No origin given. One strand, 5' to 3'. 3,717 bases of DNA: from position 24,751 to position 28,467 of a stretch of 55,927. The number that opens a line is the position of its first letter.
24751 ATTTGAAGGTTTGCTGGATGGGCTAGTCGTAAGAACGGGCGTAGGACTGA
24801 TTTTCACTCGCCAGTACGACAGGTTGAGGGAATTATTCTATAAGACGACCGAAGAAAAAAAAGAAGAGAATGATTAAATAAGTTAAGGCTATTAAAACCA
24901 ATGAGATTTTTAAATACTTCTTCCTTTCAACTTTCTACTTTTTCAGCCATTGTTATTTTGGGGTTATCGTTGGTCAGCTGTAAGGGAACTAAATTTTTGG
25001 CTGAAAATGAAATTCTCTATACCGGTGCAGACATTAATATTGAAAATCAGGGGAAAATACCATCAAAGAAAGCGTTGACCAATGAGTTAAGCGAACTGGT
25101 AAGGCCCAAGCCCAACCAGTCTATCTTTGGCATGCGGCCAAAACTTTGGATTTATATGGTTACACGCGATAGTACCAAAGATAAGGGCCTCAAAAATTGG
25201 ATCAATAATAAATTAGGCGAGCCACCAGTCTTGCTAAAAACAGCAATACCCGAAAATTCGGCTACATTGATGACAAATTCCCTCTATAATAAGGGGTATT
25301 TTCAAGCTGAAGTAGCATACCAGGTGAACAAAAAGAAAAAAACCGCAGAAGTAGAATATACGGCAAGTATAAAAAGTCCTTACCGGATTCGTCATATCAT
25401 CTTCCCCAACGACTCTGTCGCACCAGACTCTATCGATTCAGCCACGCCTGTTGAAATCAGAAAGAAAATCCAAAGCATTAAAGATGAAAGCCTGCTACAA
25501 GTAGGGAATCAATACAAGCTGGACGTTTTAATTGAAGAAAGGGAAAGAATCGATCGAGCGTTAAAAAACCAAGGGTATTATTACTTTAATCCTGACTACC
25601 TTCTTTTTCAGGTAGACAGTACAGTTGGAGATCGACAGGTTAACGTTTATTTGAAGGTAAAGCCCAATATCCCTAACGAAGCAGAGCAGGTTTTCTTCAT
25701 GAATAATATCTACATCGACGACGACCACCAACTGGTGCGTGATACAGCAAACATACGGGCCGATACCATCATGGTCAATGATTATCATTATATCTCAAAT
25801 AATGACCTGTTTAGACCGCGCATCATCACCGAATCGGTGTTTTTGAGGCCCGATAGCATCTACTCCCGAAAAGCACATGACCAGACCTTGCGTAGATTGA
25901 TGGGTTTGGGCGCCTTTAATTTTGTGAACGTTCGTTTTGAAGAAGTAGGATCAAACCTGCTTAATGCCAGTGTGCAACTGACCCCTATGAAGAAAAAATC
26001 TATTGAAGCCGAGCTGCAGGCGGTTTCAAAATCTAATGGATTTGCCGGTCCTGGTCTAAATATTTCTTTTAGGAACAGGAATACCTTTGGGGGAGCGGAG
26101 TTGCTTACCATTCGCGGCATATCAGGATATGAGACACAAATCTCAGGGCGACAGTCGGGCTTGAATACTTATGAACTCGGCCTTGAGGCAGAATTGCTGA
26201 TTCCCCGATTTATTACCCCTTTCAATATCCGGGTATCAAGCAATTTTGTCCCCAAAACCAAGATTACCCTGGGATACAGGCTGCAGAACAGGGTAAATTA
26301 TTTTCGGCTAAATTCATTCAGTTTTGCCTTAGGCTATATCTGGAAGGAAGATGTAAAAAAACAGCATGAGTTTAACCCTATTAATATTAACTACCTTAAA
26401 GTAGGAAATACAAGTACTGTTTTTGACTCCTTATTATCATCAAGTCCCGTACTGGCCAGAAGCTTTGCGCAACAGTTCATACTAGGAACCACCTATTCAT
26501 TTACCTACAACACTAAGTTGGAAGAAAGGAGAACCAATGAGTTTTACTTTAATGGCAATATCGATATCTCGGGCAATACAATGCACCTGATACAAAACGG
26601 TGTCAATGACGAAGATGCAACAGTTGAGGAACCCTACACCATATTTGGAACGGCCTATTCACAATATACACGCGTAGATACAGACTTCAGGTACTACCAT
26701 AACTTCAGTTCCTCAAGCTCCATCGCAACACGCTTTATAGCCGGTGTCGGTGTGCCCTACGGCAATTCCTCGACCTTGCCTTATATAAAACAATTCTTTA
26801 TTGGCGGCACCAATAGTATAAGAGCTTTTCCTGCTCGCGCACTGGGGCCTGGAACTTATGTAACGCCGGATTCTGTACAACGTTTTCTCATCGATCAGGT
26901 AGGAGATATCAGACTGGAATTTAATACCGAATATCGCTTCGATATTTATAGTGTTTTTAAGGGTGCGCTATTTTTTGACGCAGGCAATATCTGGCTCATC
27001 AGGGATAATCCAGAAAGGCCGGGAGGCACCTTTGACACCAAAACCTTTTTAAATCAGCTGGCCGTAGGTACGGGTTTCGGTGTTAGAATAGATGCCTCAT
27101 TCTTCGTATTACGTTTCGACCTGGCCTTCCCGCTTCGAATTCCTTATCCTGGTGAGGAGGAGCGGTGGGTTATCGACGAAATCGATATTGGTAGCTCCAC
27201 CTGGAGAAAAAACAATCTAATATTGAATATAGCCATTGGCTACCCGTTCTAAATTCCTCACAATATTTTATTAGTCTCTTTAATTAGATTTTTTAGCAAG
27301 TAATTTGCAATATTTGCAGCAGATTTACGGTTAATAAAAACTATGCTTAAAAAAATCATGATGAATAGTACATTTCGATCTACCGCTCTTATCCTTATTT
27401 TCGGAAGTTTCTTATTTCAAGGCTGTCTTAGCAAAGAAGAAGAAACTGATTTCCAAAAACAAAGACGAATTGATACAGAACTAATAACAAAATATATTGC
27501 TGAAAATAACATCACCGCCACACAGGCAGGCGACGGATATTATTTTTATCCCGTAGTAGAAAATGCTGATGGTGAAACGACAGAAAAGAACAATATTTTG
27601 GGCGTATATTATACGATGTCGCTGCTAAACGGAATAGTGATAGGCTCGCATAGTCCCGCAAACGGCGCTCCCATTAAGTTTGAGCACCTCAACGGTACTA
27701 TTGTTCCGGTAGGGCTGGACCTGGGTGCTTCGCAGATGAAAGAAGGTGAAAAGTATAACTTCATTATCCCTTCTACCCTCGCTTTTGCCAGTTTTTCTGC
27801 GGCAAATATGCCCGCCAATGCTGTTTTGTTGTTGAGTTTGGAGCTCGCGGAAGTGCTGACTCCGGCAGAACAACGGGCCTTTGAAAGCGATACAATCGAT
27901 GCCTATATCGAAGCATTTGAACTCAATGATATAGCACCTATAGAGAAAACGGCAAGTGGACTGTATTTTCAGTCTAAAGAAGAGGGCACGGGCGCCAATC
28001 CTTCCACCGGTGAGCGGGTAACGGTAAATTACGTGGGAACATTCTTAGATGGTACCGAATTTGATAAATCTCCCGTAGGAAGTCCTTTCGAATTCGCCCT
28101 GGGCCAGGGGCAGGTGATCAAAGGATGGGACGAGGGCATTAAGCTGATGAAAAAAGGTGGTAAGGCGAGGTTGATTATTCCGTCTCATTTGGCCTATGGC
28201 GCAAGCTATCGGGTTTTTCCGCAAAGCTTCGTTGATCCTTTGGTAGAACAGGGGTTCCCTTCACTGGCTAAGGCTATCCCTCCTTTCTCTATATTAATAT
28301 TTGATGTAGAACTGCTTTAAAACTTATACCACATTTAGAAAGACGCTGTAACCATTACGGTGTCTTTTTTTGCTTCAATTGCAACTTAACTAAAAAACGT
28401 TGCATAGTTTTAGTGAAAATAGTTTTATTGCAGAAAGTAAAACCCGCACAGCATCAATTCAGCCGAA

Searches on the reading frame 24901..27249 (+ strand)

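Call 66: search_protein_families(library=pfam, proteins=[window:24901-27249:+], max_evalue=0.00001)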
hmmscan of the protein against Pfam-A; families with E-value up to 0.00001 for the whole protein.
window:24901-27249:+ (783 aa): 2 families
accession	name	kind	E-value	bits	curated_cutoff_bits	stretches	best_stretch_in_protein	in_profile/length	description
PF01103.29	Omp85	-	9.5e-24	84.9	24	1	471-746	74-307/325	Omp85 superfamily domain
PF07244.20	POTRA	-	4.3e-10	40.6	21.3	0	92-153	14-74/79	Surface antigen variable number repeat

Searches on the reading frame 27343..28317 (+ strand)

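Call 66: search_protein_families(library=pfam, proteins=[window:27343-28317:+], max_evalue=0.00001)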
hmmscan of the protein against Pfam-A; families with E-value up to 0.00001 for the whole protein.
window:27343-28317:+ (325 aa): 1 family
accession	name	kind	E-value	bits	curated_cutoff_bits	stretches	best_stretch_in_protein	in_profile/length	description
PF00254.34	FKBP_C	-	1.4e-39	134.8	21.1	2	219-325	4-94/94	FKBP-type peptidyl-prolyl cis-trans isomerase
